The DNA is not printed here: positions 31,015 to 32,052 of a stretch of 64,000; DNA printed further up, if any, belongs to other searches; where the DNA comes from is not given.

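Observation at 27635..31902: Six-gene extracytoplasmic thiol-disulfide cluster (ArsR, CPKC-Trx, DUF318 permease, Trx-DsbD fusion, CWSC lipoprotein, CcdA)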

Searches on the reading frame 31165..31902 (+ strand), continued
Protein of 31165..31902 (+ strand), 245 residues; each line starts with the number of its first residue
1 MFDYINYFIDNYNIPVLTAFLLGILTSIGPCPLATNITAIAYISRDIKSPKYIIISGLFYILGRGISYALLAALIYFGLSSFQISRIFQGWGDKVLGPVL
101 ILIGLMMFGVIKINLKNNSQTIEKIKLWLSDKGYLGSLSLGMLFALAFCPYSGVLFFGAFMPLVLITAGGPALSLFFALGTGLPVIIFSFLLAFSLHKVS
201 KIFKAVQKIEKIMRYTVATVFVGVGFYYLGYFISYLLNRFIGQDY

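Call 85: get_annotated_region(hit=H3, flank=6000)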
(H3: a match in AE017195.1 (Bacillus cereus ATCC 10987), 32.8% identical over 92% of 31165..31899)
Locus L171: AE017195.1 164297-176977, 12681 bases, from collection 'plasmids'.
description: Bacillus cereus ATCC 10987 plasmid pBc10987, complete sequence
organism: Bacillus cereus ATCC 10987 (NCBI taxid 222523)
taxonomy: Bacteria; Bacillota; Bacilli; Bacillales; Bacillaceae; Bacillus; Bacillus cereus; Bacillus cereus ATCC 10987
host: -; source: -; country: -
typing (MOB-suite, as given by PLSDB): non-mobilizable; replicon rep_cluster_125; mating-pair formation MPF_T
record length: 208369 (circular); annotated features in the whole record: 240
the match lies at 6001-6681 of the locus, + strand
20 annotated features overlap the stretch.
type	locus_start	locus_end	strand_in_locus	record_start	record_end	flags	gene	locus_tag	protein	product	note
CDS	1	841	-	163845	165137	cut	-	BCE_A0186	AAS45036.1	transcriptional regulator, ArsR family protein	-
CDS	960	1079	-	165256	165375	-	-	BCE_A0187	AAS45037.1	hypothetical protein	-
CDS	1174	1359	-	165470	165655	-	-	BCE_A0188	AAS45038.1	lipoprotein, putative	-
CDS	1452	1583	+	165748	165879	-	-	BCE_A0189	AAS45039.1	hypothetical protein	-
CDS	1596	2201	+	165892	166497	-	-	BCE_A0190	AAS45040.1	cytochrome c biogenesis protein, putative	-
CDS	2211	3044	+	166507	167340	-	lgt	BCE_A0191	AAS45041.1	prolipoprotein diacylglyceryl transferase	-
CDS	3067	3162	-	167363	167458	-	-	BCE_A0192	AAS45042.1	hypothetical protein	-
CDS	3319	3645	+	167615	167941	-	-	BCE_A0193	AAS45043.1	conserved hypothetical protein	-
CDS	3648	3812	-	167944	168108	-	-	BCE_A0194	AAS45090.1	hypothetical protein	-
CDS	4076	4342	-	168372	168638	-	-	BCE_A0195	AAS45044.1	conserved hypothetical protein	-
CDS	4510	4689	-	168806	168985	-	-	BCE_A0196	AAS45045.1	hypothetical protein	-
CDS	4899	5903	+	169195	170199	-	-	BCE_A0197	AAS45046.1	lipoprotein, putative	-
CDS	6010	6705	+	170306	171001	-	-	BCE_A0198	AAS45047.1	membrane protein, putative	-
CDS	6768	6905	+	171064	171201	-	-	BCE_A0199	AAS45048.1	hypothetical protein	-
CDS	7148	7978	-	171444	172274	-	-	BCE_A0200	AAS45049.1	membrane protein, putative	-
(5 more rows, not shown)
